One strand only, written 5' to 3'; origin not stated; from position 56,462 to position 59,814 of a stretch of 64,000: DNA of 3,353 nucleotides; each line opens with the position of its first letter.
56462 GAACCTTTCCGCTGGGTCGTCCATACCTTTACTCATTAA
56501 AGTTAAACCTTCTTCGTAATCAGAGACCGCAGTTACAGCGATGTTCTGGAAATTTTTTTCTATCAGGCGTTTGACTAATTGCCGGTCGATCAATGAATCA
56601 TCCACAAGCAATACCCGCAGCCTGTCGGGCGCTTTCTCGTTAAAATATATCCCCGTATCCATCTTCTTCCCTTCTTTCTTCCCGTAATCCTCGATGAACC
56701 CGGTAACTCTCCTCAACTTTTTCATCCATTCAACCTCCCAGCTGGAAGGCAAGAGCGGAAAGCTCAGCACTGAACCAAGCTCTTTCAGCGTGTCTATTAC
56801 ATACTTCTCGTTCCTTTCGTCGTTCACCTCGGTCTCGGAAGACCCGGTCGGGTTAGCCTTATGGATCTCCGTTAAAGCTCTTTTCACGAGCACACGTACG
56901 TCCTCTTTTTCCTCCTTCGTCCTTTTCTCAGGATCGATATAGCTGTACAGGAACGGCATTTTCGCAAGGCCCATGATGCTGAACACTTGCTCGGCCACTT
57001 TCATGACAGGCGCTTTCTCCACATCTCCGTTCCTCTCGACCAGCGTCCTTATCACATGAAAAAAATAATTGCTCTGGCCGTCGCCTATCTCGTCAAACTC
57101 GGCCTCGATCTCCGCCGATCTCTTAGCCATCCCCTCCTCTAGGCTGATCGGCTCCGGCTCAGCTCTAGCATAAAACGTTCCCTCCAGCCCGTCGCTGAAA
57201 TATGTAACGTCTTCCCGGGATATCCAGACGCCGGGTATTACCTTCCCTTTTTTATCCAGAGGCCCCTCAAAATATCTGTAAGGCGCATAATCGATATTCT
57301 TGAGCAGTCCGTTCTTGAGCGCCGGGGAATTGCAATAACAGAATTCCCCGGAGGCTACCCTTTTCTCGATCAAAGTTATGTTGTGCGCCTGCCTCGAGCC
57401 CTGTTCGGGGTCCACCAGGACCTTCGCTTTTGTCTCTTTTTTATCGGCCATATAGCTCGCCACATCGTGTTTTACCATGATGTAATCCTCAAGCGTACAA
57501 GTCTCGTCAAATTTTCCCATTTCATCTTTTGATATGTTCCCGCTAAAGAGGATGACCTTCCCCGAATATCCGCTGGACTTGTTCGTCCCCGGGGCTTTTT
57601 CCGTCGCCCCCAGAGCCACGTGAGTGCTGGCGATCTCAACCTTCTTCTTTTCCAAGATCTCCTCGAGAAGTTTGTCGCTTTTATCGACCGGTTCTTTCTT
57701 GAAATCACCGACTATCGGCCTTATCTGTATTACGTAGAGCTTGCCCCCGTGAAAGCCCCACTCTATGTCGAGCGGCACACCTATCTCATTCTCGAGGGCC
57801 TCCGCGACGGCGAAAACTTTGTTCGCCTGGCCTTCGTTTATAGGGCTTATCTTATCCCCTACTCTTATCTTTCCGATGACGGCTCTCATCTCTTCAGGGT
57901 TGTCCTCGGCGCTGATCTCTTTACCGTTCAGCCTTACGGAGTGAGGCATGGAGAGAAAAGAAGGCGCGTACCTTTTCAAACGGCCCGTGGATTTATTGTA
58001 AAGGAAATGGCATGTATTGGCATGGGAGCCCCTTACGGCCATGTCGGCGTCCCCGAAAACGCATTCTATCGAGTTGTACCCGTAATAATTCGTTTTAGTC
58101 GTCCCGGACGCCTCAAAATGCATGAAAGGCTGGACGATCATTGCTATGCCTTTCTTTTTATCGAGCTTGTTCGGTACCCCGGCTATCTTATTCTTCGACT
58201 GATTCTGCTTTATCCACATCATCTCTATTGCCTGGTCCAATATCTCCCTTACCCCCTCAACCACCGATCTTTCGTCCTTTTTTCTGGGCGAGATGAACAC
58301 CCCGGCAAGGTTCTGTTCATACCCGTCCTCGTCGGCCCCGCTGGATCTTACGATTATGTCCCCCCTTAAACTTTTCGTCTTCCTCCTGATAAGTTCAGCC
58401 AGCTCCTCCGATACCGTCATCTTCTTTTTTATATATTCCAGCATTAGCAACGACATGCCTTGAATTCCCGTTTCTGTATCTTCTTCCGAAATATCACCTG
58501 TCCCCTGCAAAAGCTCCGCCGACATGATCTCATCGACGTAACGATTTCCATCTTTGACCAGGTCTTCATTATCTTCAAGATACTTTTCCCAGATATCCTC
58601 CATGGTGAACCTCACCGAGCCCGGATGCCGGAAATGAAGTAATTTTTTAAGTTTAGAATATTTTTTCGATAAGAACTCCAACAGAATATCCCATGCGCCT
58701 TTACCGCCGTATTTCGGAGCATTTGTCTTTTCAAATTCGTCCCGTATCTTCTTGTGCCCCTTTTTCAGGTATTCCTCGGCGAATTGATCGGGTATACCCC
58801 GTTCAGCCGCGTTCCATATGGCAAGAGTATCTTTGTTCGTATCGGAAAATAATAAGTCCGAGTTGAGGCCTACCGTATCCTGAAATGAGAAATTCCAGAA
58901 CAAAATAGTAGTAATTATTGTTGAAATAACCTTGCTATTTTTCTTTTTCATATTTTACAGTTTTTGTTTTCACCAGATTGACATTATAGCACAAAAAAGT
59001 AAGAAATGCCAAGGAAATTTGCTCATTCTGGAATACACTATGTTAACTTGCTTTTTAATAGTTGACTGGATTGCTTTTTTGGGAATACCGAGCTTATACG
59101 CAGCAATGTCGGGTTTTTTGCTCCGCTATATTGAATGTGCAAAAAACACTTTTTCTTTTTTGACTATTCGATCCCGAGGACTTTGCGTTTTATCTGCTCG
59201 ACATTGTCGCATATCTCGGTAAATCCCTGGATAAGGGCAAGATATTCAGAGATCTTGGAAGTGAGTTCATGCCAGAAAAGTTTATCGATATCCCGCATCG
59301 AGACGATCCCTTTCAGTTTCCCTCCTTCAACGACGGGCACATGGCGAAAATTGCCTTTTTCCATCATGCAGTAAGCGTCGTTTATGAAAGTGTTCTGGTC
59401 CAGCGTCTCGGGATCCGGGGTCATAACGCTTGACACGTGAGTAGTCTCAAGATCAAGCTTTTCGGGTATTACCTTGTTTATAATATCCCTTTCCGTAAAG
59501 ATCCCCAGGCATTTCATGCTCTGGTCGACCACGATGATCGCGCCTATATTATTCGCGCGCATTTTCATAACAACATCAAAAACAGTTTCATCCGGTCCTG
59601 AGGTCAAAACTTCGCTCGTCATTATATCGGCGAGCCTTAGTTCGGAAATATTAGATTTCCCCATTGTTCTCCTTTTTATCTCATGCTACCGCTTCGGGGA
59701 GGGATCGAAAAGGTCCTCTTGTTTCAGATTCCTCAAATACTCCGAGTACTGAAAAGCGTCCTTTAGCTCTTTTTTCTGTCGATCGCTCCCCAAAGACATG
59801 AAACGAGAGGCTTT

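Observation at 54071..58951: Second giant PPDK-family kinase-like protein fused to degenerate receiver domains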

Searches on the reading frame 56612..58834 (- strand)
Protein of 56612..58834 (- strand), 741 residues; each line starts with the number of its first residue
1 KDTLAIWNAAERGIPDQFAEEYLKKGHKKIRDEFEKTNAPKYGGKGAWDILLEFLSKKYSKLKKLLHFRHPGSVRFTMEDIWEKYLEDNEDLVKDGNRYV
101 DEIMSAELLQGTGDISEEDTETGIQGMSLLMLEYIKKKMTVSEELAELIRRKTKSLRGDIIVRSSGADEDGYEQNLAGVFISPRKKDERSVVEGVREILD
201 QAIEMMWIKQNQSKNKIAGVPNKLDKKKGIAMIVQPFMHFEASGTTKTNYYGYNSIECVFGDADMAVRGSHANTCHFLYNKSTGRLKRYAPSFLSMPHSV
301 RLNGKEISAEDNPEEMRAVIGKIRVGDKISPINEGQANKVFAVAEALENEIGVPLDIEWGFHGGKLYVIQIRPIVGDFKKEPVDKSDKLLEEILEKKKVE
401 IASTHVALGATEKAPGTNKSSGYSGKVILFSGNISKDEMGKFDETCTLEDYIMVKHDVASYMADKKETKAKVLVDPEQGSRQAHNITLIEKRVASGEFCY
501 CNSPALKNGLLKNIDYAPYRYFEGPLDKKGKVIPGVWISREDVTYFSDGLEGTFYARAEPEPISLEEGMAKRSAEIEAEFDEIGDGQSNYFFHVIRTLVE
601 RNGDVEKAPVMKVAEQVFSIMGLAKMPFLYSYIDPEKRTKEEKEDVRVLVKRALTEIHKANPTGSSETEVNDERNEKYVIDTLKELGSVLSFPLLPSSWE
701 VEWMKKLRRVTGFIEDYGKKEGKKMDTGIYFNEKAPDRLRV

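Call 70: predict_structure(alignment_id=A5)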
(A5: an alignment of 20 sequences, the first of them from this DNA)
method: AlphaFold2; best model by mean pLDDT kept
length: 741 residues; sequences in the alignment: 20
mean_pLDDT: 78.1   pTM: 0.78
mean pLDDT of the five models: 78.1, 77.7, 77.0, 73.5, 70.7
residues with pLDDT >= 90: 181; 70-90: 383; 50-70: 103; < 50: 74
segments of 3 or more residues with pLDDT < 50: 1-15, 483-485, 525-530, 560-585, 602-606, 732-741
pLDDT, mean of each block of 10 residues (from residue 1): 38 48 62 90 94 93 86 94 96 96 80 67 80 95 96 92 89 76 90 95 91 79 89 92 87 86 64 76 88 77 83 86 83 94 93 90 93 67 70 68 79 81 88 77 78 83 75 80 55 75 83 76 49 72 84 73 45 44 49 68 58 83 85 88 85 84 55 82 83 80 85 87 75 32 28
secondary structure, 60 per line:
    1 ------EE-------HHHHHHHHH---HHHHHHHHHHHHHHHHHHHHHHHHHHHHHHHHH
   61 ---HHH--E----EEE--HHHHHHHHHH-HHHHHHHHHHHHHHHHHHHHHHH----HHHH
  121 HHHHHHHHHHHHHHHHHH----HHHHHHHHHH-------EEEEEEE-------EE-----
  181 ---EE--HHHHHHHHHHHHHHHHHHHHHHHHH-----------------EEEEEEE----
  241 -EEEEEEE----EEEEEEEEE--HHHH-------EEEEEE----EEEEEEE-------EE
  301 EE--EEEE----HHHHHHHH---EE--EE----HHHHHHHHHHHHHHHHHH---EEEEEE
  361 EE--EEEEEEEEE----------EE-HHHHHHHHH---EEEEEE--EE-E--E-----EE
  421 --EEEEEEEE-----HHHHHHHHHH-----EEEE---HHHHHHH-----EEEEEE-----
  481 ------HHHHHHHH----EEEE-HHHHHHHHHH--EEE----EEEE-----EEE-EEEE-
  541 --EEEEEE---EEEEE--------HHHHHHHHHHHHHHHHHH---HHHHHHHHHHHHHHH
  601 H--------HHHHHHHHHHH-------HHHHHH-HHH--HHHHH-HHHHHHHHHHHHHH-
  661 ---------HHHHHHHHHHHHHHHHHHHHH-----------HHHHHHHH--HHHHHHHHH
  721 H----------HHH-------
elements in order (helices of 4 or more, strands of 3 or more residues): H16-24 H28-60 E74-76 H79-88 H90-112 H117-138 H143-152 E160-166 H188-212 E230-236 E242-248 E253-261 H264-267 E275-280 E285-291 E299-302 E305-308 H313-320 H334-351 E355-362 E365-373 H387-395 E399-404 E423-430 H436-445 E451-454 H458-464 E470-475 H487-494 E499-502 H504-513 E516-518 E523-526 E532-534 E536-539 E543-548 E552-556 H565-582 H586-601 H610-620 H628-633 H640-644 H646-659 H670-690 H702-709 H712-721

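Call 72: fold_search(model_id=the predicted structure, library=pdb)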
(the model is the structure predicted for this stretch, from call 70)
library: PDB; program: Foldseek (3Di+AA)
matches with E <= 10: 527; with E <= 0.001: 23
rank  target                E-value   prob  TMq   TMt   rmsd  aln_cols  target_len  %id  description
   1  5hv2                  3.1e-12  1.00  0.30  0.27  21.5       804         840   13  Rifampin phosphotransferase G527Y mutant from Listeria monocytogenes (released 2016-03-30)
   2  5hv1                  5.9e-12  1.00  0.30  0.27  21.6       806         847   13  Rifampin phosphotransferase in complex with AMPPNP and rifampin from Listeria monocytogenes (released 2016-03-30)
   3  5hv3                  1.1e-11  1.00  0.31  0.27  22.0       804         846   12  Rifampin phosphotransferase G527Y mutant in complex with AMPPNP from Listeria monocytogenes (released 2016-03-30)
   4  5hv6_A                4.8e-10  1.00  0.31  0.68   6.2       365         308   15  The ATP binding domain of rifampin phosphotransferase from Listeria monocytogenes (released 2016-03-30)
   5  5fbs                  5.1e-10  1.00  0.28  0.27  21.1       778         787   12  Crystal structure of rifampin phosphotransferase RPH-Lm from Listeria monocytogenes in complex with ADP and magnesium (released 2016-01-13)
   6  2ols                  1.7e-09  1.00  0.33  0.33  19.8       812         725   14  The crystal structure of the phosphoenolpyruvate synthase from Neisseria meningitidis (released 2007-02-20)
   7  5hv6_B                4.3e-09  1.00  0.29  0.66   6.6       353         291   16  The ATP binding domain of rifampin phosphotransferase from Listeria monocytogenes (released 2016-03-30)
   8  1kbl                  1.4e-08  1.00  0.27  0.24  25.5       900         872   12  PYRUVATE PHOSPHATE DIKINASE (released 2002-01-30)
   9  1dik                  2.3e-08  1.00  0.28  0.25  25.4       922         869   11  PYRUVATE PHOSPHATE DIKINASE (released 1996-04-03)
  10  2dik                  3.6e-08  1.00  0.22  0.20  25.6       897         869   11  R337A MUTANT OF PYRUVATE PHOSPHATE DIKINASE (released 1999-09-13)
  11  5jvl_A                1.1e-07  1.00  0.19  0.17  25.6       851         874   10  C4-type pyruvate phospate dikinase: nucleotide binding domain with bound ATP analogue (released 2017-04-05)
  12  2r82                  1.8e-07  1.00  0.19  0.17  27.2       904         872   12  Pyruvate phosphate dikinase (PPDK) triple mutant R219E/E271R/S262D adapts a second conformational state (released 2008-01-01)
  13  1vbg                  3.8e-07  1.00  0.19  0.16  27.0       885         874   10  Pyruvate Phosphate Dikinase from Maize (released 2005-03-08)
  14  1ggo                  5.2e-07  1.00  0.24  0.21  27.7       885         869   12  T453A MUTANT OF PYRUVATE, PHOSPHATE DIKINASE (released 2001-01-10)
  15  5jvl_C                5.8e-07  1.00  0.17  0.15  26.7       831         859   10  C4-type pyruvate phospate dikinase: nucleotide binding domain with bound ATP analogue (released 2017-04-05)
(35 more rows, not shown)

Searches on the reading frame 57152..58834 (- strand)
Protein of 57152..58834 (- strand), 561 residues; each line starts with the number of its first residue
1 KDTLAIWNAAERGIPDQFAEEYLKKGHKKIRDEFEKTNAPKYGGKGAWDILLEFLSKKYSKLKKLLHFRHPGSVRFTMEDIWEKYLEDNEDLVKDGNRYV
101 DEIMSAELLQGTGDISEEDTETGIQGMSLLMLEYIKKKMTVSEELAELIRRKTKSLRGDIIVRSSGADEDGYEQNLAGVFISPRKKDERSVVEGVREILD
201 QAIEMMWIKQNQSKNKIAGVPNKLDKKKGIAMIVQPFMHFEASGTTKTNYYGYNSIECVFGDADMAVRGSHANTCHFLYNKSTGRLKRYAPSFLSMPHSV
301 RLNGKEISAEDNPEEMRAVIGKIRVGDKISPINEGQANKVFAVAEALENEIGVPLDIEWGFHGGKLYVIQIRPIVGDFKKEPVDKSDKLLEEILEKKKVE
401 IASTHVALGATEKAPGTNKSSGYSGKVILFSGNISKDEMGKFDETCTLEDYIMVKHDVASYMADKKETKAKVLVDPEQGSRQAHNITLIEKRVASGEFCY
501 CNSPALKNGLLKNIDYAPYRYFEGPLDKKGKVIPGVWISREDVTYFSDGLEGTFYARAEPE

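Call 27: find_homologous_proteins(query=A3, max_evalue=0.001)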
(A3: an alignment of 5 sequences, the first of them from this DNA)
Query A3 (5 sequences) (561 aa, profile of the alignment): 8 proteins with E <= 0.001 among 8000 candidates.
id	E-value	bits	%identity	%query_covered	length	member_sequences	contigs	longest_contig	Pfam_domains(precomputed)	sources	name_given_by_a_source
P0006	2.4e-197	675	48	75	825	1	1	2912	PF01326.25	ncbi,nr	ncbi:MAG: hypothetical protein NTZ48_00440, partial [Candidatus Omnitrophica bacterium]|nr:hypotheti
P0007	3.7e-171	588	37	94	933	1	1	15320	PF01326.25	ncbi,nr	ncbi:MAG: PEP/pyruvate-binding domain-containing protein, partial [Candidatus Omnitrophota bacterium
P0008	2.5e-168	579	44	76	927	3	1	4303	PF01326.25,PF00072.31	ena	-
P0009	1.6e-163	563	39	83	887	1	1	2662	PF01381.29,PF01326.25,PF13560.13,PF13443.13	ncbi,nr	ncbi:MAG: PEP/pyruvate-binding domain-containing protein, partial [Candidatus Omnitrophica bacterium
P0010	1.8e-127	444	36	74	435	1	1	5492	PF01326.25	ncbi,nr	ncbi:MAG: hypothetical protein NTW13_00055, partial [Candidatus Omnitrophica bacterium]|nr:hypotheti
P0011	2.6e-9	54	36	13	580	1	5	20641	PF01326.25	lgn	-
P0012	2.3e-6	45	26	44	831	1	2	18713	PF00391.30,PF01326.25,PF27448.1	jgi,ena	-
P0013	3.5e-4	37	46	5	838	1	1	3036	PF00391.30,PF01326.25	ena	-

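Call 28: search_solved_structures(query=A3, max_evalue=1, show_alignments=4)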
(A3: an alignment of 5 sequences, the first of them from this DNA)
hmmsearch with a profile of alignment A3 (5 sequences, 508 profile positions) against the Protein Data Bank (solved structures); distinct sequences matched with E-value up to 1: 10.
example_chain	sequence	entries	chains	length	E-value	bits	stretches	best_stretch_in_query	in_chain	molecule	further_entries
5hv6_A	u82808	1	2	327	6.2e-11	44.7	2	67-219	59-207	Phosphoenolpyruvate synthase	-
5fbs_A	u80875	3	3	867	2.8e-10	42.5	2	303-351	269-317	Phosphoenolpyruvate synthase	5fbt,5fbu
5hv1_A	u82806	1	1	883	3e-10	42.4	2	303-351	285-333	Phosphoenolpyruvate synthase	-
5hv2_A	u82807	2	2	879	3.1e-10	42.4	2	303-351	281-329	Phosphoenolpyruvate synthase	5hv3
8a8e_A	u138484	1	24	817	1.8e-08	36.6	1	92-390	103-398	Phosphoenolpyruvate synthase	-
2ols_A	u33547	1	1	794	0.0064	18.3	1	302-346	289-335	Phosphoenolpyruvate synthase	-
9goj_A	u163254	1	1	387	0.068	14.9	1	271-347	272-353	Phosphoenolpyruvate synthase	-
4kjo_A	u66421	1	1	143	0.26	13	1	113-170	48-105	Thermonuclease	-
4rkb_A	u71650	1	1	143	0.27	12.9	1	113-170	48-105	Thermonuclease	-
9qgl_a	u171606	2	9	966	0.59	11.8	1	381-480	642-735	Baseplate protein J-like domain-containing protein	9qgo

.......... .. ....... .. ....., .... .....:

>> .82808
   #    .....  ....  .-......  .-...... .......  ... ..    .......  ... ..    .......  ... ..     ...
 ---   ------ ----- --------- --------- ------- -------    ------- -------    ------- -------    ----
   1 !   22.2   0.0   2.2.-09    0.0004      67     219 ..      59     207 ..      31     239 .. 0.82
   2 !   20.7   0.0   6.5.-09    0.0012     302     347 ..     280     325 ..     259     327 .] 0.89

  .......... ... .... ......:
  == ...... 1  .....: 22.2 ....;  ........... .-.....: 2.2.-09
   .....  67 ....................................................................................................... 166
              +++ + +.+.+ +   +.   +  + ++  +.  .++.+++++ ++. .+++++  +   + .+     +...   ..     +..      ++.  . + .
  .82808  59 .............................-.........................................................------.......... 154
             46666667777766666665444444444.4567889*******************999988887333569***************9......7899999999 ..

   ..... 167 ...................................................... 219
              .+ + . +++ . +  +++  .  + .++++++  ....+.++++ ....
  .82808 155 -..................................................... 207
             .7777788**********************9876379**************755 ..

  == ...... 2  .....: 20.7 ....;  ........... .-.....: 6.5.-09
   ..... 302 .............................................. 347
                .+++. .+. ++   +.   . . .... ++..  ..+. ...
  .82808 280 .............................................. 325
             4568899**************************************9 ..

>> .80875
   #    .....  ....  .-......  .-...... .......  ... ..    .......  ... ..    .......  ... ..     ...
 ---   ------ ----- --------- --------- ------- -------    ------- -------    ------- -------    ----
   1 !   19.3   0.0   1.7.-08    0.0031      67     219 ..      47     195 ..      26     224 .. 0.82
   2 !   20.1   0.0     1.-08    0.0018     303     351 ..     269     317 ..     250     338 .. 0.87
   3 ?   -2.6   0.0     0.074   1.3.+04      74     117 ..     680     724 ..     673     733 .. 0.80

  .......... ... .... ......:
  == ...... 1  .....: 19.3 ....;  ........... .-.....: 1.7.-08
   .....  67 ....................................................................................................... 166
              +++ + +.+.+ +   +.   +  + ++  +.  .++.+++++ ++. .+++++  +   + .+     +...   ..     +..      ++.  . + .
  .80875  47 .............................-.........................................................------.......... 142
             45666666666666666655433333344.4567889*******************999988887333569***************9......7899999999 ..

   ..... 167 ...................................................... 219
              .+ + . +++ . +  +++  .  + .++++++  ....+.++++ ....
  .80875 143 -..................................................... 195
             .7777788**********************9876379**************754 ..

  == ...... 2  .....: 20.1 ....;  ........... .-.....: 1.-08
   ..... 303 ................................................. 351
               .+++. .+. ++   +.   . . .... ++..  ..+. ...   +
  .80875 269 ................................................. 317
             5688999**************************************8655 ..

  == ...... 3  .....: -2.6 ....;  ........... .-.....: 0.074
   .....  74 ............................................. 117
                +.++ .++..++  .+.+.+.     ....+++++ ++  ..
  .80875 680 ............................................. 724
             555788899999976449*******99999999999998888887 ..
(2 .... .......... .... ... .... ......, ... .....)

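Call 75: find_encoding_contigs(protein=P0007, flank=10000, max_places=2)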
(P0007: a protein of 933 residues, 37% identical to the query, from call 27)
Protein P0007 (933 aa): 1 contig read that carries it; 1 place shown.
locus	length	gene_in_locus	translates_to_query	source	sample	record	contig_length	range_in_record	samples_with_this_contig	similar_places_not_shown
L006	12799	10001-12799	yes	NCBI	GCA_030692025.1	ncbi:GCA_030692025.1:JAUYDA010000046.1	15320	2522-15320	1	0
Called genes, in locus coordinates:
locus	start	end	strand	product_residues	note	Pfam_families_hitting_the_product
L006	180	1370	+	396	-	PF00291:PALP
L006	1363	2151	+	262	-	PF00290:Trp_syntA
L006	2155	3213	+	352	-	PF00483:NTP_transferase, PF22640:ManC_GMP_beta-helix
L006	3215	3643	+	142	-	PF03652:RuvX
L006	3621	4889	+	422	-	PF00675:Peptidase_M16, PF05193:Peptidase_M16_C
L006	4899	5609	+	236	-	PF00834:Ribul_P_3_epim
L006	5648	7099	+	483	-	PF02878:PGM_PMM_I, PF02879:PGM_PMM_II, PF02880:PGM_PMM_III, PF00408:PGM_PMM_IV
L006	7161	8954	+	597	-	PF00009:GTP_EFTU, PF22042:EF-G_D2 (faint), PF03144:GTP_EFTU_D2, PF00679:EFG_C, PF06421:LepA_C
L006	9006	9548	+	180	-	PF10502:Peptidase_S26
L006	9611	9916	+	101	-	-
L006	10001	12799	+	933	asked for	PF01326:PPDK_N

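Call 88: find_related_loci(query=A3, collection=genome_contigs, flank=10000)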
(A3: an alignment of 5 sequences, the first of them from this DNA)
Query A3 (561 aa) in genome_contigs; peptide patterns used: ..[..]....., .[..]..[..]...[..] (x = any residue, [..] = any of these).
103 stretches matched a pattern; 5 encode a relative of the query (tblastn E <= 1e-3); 5 distinct loci.
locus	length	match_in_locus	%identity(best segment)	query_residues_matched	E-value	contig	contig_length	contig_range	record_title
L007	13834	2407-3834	47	34-555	3e-147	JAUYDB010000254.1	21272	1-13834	MAG: Candidatus Omnitrophota bacterium isolate C20_maxbin.118 C20_k141_827591, whole genome shotgun sequence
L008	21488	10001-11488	42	28-559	3e-131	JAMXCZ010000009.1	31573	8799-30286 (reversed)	MAG: Candidatus Omnitrophota bacterium isolate MohnsGC05_bin046 NODE_9_length_31573_cov_8.306039, whole genome shotgun s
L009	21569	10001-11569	40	2-561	3e-124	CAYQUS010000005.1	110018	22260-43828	MAG TPA_asm: uncultured Planctomycetia bacterium isolate binchicken_co27_479 genome assembly, contig: NODE_252_length_11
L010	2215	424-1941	40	1-555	1e-129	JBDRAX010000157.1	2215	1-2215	MAG: Candidatus Omnitrophota bacterium isolate MEGAHIT-group-1.1021 k141_3195697, whole genome shotgun sequence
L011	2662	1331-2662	39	23-496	1e-90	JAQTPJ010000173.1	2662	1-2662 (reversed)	MAG: Candidatus Omnitrophota bacterium isolate STB_113 NODE_168377_length_2662_cov_2.923077_Sandtown_B, whole genome sho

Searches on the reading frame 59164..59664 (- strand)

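Call 5: search_protein_families(library=pfam, proteins=[window:59164-59664:-], max_evalue=0.1)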
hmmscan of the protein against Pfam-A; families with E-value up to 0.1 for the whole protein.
window:59164-59664:- (166 aa): 1 family
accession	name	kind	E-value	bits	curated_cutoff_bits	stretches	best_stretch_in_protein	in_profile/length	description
PF00571.33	CBS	-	1.7e-28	99.1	24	2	77-128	1-53/57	CBS domain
